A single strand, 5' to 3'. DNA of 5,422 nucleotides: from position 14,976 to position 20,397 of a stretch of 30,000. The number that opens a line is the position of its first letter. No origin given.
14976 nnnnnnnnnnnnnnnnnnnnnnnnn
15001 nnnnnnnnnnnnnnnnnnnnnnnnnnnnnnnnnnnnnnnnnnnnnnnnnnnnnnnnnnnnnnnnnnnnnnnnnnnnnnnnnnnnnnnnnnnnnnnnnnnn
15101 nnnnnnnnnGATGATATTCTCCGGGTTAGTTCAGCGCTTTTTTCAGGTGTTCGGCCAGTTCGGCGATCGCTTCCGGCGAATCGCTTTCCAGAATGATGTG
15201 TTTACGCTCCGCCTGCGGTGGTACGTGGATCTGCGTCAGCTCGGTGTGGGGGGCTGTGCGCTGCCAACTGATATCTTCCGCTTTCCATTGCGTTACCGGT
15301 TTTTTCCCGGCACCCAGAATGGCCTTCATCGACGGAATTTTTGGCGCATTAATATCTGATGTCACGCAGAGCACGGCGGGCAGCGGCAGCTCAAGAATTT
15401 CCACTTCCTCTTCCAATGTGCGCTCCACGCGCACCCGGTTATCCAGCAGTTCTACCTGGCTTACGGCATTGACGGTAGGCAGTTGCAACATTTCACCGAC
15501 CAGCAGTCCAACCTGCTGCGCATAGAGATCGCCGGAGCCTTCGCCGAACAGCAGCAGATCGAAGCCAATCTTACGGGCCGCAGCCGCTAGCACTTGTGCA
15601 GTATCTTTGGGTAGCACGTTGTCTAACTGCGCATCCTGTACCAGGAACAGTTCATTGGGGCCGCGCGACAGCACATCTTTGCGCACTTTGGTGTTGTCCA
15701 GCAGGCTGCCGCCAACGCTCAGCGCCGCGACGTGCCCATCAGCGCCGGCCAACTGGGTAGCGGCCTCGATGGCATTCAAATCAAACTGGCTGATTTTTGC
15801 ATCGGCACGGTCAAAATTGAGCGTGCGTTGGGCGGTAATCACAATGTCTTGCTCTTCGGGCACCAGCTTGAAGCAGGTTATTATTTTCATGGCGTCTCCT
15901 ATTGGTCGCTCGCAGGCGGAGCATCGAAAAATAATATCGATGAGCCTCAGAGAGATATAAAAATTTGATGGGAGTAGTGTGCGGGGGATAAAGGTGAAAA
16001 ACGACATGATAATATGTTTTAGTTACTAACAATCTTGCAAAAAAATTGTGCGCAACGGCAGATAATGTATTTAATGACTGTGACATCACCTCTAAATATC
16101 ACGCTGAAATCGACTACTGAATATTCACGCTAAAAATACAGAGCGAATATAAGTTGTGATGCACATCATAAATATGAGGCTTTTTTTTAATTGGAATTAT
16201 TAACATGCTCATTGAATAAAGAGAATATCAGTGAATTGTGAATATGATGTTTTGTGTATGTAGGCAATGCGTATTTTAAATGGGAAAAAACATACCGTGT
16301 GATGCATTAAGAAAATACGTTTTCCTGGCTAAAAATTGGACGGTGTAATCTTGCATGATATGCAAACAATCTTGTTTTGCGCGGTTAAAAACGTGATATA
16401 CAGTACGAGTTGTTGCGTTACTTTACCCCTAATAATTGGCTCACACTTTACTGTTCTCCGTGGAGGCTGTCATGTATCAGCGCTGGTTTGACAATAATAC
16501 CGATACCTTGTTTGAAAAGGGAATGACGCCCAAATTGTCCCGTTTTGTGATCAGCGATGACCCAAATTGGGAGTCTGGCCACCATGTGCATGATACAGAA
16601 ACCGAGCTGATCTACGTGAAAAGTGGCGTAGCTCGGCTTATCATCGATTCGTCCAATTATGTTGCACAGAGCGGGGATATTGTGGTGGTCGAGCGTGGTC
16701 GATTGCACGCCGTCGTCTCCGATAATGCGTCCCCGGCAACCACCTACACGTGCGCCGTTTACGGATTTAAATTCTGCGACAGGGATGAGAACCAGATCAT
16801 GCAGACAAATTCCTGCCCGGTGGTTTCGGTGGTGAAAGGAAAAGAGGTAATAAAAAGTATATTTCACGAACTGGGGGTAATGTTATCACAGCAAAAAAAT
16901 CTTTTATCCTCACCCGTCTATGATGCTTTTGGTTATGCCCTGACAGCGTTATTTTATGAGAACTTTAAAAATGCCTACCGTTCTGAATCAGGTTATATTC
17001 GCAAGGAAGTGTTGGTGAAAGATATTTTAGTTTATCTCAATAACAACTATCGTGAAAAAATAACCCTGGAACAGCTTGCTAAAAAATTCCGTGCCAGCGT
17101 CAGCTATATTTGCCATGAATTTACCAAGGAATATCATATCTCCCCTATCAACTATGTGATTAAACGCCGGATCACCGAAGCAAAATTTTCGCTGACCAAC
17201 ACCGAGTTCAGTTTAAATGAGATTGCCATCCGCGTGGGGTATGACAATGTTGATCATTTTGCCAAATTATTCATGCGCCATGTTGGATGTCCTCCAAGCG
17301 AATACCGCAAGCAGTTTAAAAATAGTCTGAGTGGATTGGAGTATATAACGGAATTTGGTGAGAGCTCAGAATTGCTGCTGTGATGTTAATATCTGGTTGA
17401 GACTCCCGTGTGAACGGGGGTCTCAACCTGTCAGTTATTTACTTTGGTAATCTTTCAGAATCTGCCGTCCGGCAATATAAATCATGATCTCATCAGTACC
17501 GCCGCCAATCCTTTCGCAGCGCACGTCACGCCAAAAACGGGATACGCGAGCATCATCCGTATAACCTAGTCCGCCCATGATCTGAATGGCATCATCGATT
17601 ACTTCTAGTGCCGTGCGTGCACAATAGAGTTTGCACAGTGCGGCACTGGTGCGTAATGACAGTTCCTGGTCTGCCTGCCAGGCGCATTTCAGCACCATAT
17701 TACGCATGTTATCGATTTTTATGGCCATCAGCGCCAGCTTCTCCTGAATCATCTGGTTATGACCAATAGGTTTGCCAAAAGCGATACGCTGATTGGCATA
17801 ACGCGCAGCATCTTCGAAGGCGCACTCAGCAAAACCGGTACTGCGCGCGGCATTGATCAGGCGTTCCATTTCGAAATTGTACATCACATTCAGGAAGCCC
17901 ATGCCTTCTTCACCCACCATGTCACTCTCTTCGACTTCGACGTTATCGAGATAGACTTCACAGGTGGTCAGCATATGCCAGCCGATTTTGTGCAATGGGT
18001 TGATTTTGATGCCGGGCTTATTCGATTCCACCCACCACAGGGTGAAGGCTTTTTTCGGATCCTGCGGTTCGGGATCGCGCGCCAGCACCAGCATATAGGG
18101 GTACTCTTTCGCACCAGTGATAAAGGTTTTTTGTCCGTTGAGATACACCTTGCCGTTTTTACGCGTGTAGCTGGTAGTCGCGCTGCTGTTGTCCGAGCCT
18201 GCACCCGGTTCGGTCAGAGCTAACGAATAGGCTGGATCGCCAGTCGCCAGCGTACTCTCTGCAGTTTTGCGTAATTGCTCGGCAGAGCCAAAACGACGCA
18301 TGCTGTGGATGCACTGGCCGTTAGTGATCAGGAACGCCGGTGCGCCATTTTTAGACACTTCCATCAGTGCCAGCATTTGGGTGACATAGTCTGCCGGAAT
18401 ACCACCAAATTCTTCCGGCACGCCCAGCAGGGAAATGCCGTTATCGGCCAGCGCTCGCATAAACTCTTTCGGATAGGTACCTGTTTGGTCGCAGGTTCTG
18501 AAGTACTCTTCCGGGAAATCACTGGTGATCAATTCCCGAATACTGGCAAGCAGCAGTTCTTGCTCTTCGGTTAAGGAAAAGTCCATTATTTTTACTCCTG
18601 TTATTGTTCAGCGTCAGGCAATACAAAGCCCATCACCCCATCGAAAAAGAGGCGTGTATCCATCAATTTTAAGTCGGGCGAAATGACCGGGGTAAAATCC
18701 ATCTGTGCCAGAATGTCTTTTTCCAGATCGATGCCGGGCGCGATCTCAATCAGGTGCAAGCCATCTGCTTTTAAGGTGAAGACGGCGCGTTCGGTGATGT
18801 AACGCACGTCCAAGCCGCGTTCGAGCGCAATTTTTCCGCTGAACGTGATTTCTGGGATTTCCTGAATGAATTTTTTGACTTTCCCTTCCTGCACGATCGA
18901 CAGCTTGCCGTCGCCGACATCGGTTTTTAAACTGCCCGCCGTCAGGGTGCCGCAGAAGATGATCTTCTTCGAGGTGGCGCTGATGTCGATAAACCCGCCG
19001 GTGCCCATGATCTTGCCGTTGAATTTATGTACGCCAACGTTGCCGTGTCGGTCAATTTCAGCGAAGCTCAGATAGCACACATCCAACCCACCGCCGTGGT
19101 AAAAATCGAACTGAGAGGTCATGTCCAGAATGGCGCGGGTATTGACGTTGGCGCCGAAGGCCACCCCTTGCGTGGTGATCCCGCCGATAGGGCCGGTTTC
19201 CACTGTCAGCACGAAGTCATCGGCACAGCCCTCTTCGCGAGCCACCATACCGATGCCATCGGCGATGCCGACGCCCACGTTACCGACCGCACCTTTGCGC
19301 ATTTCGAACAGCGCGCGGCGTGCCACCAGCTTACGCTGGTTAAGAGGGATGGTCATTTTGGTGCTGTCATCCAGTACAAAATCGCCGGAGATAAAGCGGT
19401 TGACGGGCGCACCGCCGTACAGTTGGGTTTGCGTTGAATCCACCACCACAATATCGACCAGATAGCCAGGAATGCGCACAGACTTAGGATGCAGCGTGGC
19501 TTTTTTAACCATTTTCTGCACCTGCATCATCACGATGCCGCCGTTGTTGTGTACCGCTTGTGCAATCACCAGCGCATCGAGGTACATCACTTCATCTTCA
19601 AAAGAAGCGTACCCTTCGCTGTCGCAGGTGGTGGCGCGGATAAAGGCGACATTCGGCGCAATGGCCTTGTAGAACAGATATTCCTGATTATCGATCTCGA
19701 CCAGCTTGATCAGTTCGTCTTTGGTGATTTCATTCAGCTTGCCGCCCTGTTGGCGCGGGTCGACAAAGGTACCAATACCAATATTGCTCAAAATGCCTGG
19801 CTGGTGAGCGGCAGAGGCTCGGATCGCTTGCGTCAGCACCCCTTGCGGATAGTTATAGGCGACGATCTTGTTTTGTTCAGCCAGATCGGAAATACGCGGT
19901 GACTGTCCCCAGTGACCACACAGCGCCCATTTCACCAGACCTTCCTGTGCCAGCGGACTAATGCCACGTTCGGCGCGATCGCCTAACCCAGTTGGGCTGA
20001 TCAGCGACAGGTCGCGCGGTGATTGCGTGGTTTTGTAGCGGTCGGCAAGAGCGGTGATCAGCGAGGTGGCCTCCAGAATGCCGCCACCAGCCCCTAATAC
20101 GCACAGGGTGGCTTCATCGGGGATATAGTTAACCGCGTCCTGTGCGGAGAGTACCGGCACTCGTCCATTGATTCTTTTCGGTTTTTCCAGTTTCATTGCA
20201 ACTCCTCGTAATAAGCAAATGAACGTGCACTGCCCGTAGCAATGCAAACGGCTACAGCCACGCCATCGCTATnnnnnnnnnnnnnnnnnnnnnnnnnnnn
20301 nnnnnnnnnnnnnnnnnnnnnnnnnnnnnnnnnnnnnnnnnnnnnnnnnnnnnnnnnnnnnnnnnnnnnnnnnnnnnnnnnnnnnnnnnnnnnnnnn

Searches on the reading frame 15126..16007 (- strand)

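Call 43: search_protein_families(library=pfam, proteins=[window:15126-16007:-], max_evalue=0.00001)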
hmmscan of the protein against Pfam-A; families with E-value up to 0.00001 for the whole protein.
window:15126-16007:- (293 aa): 1 family
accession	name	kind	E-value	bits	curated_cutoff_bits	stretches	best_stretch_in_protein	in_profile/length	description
PF01012.27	ETF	-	2.1e-34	119.3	26.7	1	66-245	5-180/181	Electron transfer flavoprotein domain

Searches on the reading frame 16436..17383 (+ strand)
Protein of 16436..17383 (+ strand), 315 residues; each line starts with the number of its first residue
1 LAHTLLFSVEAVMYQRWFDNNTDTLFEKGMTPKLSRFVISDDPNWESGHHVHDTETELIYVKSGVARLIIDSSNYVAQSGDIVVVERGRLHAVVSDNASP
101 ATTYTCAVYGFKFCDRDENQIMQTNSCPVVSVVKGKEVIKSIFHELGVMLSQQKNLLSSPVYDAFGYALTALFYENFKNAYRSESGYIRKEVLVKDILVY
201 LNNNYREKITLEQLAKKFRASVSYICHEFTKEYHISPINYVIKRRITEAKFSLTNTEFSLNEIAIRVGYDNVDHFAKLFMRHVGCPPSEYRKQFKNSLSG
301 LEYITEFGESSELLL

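Call 43: search_protein_families(library=pfam, proteins=[window:16436-17383:+], max_evalue=0.00001)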
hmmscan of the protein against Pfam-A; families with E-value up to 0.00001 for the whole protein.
window:16436-17383:+ (315 aa): 4 families
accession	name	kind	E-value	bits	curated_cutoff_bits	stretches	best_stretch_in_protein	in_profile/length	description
PF12833.13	HTH_18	-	1.9e-21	76.5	33.6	1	214-293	1-80/80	Helix-turn-helix domain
PF07883.17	Cupin_2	-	9.9e-11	41.6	27.2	1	41-102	5-65/70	Cupin domain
PF00165.29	HTH_AraC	-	5.3e-10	39.6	26.6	0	255-292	6-42/42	Bacterial regulatory helix-turn-helix proteins, AraC family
PF02311.25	AraC_binding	-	1.5e-07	31.6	21.1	1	41-105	10-73/135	AraC-like ligand binding domain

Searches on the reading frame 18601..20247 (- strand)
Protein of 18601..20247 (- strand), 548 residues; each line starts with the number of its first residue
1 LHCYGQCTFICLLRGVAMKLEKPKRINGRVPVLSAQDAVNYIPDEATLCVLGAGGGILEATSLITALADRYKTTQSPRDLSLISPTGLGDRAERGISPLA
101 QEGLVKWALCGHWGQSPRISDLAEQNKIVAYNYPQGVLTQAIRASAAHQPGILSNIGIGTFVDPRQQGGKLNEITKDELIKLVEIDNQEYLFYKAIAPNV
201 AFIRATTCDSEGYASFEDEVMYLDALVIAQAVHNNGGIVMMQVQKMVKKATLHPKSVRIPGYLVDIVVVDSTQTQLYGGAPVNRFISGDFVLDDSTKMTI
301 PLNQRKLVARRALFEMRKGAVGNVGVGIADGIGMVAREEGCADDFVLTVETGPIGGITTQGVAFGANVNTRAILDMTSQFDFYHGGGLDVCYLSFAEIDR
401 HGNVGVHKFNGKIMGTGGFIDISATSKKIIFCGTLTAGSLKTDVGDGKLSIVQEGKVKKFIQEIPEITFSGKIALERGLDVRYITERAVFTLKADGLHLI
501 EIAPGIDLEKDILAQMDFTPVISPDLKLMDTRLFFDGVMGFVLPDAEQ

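Call 43: search_protein_families(library=pfam, proteins=[window:18601-20247:-], max_evalue=0.00001)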
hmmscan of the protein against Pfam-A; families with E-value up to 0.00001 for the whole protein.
window:18601-20247:- (548 aa): 1 family
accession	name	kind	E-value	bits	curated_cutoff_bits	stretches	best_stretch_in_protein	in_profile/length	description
PF01144.29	CoA_trans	-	1.6e-45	155.6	23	1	33-269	2-216/217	Coenzyme A transferase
